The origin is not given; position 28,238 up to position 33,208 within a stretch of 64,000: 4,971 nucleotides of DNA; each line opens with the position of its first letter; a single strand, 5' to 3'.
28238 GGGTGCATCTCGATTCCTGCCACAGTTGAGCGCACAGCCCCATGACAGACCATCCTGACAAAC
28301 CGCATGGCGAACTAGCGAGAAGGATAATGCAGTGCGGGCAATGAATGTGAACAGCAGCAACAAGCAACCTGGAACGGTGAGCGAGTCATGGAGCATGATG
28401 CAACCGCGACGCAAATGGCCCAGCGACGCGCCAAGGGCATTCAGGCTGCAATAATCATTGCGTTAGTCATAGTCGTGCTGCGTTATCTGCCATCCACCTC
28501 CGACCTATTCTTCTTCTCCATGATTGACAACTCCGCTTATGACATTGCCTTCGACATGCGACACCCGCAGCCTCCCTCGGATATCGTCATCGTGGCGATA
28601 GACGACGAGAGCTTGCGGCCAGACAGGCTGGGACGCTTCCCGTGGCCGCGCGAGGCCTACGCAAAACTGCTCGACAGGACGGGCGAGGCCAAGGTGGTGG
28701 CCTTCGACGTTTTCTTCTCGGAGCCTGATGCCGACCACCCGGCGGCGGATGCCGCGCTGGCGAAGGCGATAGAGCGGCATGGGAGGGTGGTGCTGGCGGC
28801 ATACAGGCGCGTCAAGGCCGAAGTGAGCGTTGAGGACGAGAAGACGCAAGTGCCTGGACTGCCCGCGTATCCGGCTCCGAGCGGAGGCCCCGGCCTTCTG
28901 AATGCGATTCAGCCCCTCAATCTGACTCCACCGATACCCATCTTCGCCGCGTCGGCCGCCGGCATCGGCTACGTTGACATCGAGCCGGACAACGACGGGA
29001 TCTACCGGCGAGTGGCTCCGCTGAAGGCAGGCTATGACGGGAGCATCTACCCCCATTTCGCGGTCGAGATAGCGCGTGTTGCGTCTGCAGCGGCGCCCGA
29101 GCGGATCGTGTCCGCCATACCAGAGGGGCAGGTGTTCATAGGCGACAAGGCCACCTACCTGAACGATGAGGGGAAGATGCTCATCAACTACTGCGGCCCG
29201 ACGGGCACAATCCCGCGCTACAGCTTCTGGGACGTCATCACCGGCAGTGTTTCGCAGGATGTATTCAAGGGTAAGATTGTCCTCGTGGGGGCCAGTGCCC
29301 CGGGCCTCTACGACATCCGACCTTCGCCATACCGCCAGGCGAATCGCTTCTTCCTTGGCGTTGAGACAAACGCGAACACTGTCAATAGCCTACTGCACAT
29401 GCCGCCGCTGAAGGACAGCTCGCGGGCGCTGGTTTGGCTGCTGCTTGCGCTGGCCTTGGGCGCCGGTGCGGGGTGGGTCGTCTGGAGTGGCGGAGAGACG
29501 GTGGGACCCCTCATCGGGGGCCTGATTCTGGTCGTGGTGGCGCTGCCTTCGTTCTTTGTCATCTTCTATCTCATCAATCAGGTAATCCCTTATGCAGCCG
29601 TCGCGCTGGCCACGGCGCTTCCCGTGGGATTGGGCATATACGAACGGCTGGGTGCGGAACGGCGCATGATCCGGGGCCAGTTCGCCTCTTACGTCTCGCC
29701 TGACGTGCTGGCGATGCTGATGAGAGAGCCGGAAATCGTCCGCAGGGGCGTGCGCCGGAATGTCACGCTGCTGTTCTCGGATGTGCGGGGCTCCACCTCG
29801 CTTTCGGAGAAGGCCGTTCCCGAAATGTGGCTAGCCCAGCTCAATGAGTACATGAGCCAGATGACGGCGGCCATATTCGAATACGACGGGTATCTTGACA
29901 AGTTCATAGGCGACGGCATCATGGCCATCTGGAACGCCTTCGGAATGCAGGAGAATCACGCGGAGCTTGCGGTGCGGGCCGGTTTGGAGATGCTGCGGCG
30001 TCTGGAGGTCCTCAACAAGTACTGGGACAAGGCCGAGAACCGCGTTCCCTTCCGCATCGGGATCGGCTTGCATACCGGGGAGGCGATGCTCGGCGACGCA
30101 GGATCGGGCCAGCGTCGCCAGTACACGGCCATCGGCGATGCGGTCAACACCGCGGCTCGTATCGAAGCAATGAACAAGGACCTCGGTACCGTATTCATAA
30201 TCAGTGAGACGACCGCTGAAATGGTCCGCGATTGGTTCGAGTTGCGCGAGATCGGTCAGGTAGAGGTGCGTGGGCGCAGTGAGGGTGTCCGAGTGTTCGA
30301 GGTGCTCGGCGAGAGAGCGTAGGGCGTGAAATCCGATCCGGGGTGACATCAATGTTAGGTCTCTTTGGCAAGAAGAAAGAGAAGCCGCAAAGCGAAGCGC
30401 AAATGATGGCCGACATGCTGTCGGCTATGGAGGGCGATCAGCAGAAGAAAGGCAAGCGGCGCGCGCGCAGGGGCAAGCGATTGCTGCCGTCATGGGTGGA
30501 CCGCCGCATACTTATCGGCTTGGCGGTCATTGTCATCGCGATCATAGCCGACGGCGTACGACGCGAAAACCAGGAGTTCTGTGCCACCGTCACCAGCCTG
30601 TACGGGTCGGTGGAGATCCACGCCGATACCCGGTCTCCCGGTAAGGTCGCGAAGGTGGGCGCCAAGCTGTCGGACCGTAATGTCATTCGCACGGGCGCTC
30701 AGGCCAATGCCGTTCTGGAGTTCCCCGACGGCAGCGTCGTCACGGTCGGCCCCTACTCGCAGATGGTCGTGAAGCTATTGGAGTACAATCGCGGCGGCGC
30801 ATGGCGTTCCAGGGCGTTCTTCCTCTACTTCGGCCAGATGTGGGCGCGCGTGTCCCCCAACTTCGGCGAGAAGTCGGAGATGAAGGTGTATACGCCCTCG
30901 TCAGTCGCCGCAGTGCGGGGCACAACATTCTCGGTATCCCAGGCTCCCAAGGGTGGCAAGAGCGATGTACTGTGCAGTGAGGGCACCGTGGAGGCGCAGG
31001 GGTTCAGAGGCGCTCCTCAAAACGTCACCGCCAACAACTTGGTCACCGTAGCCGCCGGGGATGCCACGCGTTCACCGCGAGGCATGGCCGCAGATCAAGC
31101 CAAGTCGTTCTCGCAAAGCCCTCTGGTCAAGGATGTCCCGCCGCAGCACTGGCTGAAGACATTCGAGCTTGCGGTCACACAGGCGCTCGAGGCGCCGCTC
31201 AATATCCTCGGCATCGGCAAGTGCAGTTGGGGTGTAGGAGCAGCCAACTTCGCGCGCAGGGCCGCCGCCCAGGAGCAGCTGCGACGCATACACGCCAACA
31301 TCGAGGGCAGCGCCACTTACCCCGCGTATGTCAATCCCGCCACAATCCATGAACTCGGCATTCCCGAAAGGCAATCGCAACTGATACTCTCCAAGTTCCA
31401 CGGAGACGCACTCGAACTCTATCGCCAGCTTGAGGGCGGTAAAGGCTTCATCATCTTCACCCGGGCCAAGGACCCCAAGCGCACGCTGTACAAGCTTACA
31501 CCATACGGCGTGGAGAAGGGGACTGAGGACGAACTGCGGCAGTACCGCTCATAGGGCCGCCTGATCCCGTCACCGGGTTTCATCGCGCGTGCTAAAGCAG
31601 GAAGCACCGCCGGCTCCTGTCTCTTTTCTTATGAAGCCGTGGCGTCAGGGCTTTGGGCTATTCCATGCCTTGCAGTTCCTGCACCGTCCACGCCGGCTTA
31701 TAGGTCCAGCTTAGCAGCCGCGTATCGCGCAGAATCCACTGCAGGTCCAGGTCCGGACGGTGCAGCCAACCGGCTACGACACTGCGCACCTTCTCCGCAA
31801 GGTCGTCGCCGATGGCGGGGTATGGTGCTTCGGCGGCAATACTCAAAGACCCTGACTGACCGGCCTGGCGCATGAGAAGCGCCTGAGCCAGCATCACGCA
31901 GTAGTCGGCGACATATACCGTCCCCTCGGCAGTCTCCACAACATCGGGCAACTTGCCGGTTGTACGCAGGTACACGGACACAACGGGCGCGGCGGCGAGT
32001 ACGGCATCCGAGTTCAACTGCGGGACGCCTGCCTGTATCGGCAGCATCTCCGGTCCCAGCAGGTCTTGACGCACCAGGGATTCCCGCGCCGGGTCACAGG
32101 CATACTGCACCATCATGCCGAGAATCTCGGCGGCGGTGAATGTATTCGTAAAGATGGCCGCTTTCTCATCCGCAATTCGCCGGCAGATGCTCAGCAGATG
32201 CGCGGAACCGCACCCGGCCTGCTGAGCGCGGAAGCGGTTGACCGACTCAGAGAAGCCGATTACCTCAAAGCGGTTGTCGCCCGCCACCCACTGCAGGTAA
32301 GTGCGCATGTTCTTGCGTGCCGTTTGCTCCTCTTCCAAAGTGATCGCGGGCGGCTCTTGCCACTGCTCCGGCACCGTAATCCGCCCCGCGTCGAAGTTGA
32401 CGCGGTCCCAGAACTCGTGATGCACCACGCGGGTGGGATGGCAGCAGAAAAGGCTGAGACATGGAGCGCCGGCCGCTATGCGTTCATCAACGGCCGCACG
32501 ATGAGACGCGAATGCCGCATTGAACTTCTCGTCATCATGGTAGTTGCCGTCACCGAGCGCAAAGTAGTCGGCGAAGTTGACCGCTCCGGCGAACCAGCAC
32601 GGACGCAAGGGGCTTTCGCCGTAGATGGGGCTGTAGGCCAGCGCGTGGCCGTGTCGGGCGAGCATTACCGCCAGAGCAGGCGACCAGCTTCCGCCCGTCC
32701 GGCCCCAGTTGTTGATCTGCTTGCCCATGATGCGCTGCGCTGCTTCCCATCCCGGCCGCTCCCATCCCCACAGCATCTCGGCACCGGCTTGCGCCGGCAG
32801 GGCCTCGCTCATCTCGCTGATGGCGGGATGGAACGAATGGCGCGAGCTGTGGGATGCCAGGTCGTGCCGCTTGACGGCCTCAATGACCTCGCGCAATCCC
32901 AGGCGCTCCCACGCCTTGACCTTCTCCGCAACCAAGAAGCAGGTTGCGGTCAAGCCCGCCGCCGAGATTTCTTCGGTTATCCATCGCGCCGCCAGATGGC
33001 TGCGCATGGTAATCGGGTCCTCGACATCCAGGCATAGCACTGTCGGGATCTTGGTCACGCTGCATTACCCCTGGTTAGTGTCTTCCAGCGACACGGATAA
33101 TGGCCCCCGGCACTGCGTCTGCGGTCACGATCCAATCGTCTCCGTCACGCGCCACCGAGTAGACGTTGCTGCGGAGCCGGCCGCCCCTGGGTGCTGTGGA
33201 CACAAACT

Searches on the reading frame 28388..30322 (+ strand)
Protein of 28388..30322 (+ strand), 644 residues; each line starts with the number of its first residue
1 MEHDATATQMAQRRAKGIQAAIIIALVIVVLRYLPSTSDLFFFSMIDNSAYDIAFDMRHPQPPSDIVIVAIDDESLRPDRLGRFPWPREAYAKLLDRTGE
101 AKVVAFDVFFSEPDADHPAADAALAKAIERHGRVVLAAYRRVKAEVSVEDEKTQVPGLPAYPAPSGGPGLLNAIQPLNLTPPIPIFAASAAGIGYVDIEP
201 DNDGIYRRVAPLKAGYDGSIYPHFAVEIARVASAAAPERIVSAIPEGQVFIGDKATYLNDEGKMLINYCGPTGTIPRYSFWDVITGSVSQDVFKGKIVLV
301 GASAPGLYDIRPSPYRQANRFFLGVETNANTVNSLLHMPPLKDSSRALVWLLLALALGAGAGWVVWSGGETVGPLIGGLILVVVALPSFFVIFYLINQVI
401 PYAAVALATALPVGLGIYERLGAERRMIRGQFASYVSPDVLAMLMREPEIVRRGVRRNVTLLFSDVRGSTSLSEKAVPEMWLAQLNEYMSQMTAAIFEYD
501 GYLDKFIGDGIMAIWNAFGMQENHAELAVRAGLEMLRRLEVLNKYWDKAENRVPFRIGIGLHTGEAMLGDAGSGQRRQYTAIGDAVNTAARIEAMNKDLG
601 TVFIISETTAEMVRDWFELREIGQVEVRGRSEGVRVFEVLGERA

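Call 5: search_protein_families(library=pfam, proteins=[window:28388-30322:+], max_evalue=0.001)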
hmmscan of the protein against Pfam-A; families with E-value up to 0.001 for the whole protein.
window:28388-30322:+ (644 aa): 2 families
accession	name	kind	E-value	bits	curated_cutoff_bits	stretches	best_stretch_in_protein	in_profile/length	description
PF05226.16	CHASE2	-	3.2e-60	204.3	26.3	1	24-358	2-255/257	CHASE2 domain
PF00211.25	Guanylate_cyc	-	9e-22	78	21.9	1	457-632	7-175/183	Adenylate and Guanylate cyclase catalytic domain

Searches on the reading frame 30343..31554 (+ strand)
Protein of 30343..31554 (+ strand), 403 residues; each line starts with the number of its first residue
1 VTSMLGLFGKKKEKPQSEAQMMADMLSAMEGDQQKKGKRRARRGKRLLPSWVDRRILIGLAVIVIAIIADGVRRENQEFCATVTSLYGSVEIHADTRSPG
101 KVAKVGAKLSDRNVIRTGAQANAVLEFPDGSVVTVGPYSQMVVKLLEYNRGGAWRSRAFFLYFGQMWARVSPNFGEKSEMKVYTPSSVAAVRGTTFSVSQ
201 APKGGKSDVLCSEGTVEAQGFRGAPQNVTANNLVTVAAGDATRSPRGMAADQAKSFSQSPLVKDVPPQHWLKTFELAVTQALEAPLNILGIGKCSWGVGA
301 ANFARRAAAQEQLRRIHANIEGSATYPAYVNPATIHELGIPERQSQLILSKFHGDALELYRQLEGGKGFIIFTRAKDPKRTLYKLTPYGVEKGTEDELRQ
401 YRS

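Call 5: search_protein_families(library=pfam, proteins=[window:30343-31554:+], max_evalue=0.001)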
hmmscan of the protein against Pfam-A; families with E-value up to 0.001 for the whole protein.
window:30343-31554:+ (403 aa): 1 family
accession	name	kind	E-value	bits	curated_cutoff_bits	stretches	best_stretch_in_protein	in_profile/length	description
PF04773.18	FecR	-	6.8e-15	55.7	24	1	114-217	2-97/97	FecR protein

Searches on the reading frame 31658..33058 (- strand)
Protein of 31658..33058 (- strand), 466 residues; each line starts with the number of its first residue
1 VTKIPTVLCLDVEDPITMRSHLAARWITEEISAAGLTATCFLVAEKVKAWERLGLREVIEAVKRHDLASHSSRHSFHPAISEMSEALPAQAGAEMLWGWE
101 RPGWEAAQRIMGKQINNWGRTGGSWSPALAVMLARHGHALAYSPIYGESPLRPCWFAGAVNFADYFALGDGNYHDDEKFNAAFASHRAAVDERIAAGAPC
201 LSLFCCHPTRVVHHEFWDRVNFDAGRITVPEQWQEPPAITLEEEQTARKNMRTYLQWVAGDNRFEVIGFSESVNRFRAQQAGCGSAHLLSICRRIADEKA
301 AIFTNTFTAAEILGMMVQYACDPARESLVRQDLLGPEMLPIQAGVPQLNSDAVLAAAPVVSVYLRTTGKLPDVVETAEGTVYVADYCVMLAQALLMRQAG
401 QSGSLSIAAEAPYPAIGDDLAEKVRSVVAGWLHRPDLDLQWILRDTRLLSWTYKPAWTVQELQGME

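Call 3: search_protein_families(library=pfam, proteins=[window:31658-33058:-], max_evalue=0.01)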
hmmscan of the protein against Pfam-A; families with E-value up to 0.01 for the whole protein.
window:31658-33058:- (466 aa): 0 families

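Call 6: search_protein_families(library=ncbifam, proteins=[window:31658-33058:-], max_evalue=0.01)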
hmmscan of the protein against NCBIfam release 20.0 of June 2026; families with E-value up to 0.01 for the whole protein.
window:31658-33058:- (466 aa): 0 families

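Call 29: search_protein_families(library=pfam, proteins=[window:31658-33058:-], max_evalue=10)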
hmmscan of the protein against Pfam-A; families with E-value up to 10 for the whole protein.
window:31658-33058:- (466 aa): 0 families

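Call 58: search_solved_structures(query=window:31658-33058:-, max_evalue=10, show_alignments=2)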
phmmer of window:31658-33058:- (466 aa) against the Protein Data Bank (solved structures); distinct sequences matched with E-value up to 10: 2.
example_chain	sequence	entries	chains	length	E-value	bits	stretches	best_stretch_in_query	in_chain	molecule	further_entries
4nox_A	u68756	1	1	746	0.16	13.8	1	232-331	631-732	Eukaryotic translation initiation factor 3 subunit B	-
1grt_A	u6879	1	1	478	0.3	13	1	150-212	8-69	GLUTATHIONE REDUCTASE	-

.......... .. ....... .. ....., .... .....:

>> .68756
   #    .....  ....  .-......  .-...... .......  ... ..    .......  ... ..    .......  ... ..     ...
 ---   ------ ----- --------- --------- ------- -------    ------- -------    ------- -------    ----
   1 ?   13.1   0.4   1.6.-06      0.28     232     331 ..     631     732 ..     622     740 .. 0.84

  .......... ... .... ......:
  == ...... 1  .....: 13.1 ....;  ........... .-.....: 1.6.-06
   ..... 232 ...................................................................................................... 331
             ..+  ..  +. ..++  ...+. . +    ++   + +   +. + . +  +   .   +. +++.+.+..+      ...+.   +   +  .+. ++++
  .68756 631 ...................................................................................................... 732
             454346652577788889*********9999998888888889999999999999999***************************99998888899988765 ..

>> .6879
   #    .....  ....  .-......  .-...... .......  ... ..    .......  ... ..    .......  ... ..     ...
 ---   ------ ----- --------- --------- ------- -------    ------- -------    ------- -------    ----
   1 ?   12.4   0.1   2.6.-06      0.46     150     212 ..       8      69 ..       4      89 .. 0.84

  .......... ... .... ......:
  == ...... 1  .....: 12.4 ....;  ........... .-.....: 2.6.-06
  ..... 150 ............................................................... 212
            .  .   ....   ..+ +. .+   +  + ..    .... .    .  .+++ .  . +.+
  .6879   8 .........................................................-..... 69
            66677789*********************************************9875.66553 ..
